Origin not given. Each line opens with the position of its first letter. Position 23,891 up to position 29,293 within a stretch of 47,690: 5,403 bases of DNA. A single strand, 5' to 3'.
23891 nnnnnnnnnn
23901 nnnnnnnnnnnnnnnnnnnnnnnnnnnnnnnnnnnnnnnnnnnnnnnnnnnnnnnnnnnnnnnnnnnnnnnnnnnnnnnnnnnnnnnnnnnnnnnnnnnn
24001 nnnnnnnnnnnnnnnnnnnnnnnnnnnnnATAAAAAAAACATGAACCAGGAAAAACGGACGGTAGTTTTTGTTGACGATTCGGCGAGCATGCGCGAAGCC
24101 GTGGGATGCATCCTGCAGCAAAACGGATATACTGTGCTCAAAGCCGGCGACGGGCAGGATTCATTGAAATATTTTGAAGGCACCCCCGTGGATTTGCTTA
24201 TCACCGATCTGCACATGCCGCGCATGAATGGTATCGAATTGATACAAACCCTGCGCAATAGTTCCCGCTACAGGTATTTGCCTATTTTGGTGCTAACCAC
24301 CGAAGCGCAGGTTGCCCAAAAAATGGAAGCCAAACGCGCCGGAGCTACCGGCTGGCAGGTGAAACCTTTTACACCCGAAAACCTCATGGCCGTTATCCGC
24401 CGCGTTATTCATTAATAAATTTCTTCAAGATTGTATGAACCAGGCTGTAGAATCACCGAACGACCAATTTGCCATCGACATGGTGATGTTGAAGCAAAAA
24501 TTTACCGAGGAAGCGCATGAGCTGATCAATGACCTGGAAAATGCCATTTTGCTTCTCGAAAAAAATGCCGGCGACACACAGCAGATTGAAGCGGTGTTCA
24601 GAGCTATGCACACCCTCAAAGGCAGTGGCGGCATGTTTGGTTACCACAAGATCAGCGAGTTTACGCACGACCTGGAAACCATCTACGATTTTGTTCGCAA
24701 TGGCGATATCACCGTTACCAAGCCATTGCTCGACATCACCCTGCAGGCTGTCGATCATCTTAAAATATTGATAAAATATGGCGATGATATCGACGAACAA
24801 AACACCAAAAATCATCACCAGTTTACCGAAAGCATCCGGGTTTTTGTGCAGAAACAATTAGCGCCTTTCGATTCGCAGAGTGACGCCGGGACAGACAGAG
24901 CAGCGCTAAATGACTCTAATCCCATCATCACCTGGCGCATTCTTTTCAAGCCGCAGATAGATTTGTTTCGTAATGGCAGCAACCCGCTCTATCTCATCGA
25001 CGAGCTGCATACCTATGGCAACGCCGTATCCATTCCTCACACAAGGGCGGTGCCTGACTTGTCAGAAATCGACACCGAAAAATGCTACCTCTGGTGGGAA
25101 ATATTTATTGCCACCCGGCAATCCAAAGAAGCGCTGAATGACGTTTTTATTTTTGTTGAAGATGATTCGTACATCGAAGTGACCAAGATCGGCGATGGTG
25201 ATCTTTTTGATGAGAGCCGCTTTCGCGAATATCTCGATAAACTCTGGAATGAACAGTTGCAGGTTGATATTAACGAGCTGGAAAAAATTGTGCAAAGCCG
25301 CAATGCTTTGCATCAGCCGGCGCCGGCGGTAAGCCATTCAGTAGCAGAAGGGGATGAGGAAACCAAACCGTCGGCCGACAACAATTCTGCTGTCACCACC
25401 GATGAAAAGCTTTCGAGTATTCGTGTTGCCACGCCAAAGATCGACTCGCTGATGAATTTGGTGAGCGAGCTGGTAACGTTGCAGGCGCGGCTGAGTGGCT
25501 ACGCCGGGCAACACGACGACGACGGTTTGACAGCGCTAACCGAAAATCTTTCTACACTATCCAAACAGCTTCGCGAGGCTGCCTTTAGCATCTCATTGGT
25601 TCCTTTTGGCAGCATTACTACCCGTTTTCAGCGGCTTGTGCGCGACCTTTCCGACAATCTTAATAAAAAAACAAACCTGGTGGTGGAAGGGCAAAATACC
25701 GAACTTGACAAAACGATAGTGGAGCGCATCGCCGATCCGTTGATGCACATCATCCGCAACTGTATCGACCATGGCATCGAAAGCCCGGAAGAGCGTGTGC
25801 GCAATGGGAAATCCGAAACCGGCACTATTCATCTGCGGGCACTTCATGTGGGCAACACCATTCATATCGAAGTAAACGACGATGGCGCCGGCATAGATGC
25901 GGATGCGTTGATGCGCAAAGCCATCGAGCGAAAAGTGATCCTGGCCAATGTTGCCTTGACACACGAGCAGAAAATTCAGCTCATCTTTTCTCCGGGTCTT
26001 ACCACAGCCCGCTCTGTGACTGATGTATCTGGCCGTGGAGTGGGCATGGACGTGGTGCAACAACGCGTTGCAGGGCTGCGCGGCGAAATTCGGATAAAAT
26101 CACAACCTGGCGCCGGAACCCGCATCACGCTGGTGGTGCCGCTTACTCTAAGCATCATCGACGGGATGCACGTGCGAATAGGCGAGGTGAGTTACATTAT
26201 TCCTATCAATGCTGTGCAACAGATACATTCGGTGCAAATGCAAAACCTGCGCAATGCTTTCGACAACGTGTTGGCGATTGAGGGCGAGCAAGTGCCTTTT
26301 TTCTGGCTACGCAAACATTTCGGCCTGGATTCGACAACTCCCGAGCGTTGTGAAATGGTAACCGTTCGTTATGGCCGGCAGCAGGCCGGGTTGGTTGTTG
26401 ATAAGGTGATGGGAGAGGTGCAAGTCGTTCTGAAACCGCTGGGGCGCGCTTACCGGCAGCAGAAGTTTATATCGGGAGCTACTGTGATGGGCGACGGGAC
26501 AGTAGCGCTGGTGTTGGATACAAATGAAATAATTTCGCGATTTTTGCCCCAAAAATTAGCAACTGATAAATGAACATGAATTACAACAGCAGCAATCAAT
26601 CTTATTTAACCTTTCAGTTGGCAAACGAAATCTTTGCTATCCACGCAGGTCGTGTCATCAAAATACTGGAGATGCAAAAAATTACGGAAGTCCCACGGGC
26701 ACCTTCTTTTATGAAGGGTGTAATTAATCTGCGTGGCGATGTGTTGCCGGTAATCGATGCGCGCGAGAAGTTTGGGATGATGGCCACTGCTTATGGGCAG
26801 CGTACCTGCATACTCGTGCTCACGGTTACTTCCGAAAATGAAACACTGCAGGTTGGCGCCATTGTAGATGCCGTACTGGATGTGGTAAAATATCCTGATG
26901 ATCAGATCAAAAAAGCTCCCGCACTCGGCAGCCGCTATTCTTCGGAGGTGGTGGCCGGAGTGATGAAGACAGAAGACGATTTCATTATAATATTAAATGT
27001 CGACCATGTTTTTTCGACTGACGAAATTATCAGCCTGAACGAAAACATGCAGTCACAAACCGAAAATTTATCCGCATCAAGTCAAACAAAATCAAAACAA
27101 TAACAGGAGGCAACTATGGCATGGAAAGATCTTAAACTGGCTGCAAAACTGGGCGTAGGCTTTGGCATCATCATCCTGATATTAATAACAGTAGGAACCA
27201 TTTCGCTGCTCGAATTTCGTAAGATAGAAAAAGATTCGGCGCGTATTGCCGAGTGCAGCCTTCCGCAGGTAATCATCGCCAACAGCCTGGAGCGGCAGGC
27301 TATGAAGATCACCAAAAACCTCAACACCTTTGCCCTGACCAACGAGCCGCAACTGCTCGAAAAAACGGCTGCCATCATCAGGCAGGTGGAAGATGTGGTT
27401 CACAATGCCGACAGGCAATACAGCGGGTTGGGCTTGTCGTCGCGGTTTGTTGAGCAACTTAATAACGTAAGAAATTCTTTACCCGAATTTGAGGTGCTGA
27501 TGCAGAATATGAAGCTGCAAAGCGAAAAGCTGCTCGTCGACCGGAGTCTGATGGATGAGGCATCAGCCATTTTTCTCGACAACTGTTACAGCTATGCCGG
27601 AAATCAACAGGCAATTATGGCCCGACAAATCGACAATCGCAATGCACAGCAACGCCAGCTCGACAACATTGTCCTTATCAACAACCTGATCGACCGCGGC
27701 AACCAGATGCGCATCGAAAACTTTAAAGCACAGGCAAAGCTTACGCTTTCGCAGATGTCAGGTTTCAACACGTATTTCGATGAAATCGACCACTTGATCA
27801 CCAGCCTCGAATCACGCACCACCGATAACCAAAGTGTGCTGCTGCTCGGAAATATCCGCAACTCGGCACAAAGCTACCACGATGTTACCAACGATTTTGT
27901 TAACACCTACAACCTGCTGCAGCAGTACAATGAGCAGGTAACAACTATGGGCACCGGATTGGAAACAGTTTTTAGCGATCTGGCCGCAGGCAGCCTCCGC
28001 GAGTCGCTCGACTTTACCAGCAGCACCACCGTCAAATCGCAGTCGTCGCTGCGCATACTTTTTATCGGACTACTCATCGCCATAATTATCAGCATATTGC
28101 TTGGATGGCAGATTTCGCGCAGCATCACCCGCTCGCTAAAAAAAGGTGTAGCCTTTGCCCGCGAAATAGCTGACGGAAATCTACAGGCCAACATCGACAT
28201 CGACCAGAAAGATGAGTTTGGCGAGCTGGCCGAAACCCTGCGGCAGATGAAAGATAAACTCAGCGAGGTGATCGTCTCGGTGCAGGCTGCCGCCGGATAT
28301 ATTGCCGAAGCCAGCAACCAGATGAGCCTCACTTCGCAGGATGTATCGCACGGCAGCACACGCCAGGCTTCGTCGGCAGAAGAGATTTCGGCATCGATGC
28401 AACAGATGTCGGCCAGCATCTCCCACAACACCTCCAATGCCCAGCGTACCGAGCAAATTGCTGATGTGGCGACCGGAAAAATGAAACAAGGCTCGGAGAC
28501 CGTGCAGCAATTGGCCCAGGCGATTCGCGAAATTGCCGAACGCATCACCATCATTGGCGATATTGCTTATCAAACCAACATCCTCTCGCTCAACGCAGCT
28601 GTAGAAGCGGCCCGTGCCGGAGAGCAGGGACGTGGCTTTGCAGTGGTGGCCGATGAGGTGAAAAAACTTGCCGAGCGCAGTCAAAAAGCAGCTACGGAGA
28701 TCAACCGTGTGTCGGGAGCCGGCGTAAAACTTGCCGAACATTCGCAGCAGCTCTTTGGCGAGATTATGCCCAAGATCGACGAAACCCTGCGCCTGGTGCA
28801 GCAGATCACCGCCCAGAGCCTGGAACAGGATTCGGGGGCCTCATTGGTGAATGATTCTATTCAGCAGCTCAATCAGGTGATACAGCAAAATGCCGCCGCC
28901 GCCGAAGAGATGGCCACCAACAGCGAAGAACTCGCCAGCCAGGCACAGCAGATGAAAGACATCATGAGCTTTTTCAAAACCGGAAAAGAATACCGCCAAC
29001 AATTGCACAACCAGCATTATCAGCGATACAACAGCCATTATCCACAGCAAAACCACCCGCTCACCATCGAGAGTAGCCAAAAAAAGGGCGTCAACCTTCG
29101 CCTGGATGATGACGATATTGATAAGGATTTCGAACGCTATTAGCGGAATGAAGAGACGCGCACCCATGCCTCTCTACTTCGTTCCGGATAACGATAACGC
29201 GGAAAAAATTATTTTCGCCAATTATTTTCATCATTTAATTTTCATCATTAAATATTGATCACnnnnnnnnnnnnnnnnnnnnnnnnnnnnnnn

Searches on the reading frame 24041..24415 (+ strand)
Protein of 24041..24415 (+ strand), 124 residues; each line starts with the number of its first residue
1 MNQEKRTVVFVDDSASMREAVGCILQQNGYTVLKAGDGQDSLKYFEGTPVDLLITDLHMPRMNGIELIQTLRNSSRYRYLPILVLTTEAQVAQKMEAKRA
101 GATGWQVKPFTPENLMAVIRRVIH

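Call 5: search_protein_families(library=pfam, proteins=[window:24041-24415:+], max_evalue=0.001)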
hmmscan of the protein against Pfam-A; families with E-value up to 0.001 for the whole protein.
window:24041-24415:+ (124 aa): 1 family
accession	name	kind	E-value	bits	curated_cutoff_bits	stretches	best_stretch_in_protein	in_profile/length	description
PF00072.30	Response_reg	-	1.4e-25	90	30.2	1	8-120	1-111/111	Response regulator receiver domain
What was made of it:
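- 24041..24415 (+): cheY, a single-domain response regulator. Response_reg 1.4e-25 (call 5).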

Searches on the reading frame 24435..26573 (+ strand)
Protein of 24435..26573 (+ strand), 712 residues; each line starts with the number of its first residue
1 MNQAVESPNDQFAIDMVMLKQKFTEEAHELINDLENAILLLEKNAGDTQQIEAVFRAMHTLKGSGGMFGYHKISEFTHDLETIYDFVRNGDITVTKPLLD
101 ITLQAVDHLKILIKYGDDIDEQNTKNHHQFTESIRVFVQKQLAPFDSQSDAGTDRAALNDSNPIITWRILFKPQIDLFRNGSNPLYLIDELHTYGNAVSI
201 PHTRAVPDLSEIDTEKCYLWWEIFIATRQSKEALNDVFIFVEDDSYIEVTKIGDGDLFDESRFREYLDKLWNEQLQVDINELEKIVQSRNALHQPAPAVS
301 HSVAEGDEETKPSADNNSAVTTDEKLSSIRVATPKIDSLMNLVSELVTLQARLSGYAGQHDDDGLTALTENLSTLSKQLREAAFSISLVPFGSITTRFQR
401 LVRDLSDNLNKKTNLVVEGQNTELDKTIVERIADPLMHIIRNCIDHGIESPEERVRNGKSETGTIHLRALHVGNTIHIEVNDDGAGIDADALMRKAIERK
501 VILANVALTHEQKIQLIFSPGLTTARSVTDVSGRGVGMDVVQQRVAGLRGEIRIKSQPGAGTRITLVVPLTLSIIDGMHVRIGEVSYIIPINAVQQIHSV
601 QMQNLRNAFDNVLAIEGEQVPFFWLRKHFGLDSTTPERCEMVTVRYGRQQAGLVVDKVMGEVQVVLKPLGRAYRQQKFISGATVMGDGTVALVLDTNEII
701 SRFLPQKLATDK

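Call 5: search_protein_families(library=pfam, proteins=[window:24435-26573:+], max_evalue=0.001)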
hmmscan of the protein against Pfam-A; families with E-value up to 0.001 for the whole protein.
window:24435-26573:+ (712 aa): 4 families
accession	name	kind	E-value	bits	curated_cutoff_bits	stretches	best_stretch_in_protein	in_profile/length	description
PF01584.24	CheW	-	6.9e-25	87.7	23.5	1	577-701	2-135/138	CheW-like domain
PF02518.31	HATPase_c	-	1e-17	65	26.4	1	434-571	4-110/111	Histidine kinase-, DNA gyrase B-, and HSP90-like ATPase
PF01627.28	Hpt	-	4.2e-17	62.6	24.6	1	19-108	2-80/84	Hpt domain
PF02895.20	H-kinase_dim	-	5.2e-09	36.9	23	1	327-382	2-64/68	Signal transducing histidine kinase, homodimeric domain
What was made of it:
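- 24435..26573 (+): cheA, with Hpt, H-kinase_dim, HATPase_c and CheW domains. Call 5.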

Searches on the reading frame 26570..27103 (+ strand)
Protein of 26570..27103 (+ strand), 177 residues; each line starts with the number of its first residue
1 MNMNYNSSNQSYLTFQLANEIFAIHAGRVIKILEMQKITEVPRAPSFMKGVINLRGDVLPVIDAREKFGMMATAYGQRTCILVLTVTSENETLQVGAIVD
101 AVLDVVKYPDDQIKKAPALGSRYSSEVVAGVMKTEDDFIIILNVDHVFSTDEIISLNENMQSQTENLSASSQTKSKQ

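Call 5: search_protein_families(library=pfam, proteins=[window:26570-27103:+], max_evalue=0.001)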
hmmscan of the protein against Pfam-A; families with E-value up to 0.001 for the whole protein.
window:26570-27103:+ (177 aa): 1 family
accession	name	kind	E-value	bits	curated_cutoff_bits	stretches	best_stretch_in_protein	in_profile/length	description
PF01584.24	CheW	-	1.8e-32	112.3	23.5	1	12-150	2-136/138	CheW-like domain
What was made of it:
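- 26570..27103 (+): cheW. CheW 1.8e-32 (call 5).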

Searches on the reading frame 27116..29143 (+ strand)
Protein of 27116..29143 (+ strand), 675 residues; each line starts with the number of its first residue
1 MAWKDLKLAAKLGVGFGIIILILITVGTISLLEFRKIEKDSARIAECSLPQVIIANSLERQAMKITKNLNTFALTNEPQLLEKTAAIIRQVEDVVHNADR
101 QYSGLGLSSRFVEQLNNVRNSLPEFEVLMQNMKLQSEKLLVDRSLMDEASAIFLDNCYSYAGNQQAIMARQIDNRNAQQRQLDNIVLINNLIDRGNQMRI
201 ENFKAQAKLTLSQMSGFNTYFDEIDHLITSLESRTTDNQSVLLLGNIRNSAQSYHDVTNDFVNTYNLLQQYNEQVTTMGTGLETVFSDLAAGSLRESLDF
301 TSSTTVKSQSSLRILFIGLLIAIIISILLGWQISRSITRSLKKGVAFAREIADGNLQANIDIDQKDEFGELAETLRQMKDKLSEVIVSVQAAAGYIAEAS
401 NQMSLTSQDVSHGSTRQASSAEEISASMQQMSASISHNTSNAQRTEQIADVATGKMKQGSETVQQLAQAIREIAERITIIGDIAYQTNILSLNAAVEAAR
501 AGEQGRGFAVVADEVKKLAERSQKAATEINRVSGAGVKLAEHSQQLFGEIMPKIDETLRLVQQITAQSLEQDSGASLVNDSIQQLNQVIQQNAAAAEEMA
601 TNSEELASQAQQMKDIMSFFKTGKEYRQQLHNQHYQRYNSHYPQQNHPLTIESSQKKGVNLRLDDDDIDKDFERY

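Call 5: search_protein_families(library=pfam, proteins=[window:27116-29143:+], max_evalue=0.001)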
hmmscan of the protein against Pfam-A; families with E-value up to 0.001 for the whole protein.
window:27116-29143:+ (675 aa): 3 families
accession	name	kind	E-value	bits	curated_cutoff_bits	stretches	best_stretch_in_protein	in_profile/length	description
PF00015.26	MCPsignal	-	2.8e-32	112.4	34.6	1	441-615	3-170/172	Methyl-accepting chemotaxis protein (MCP) signalling domain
PF00672.30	HAMP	-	2.6e-10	40.9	25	1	333-383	2-52/53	HAMP domain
PF12729.13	4HB_MCP_1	-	7.2e-07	29.4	27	1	5-160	1-151/181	Four helix bundle sensory module for signal transduction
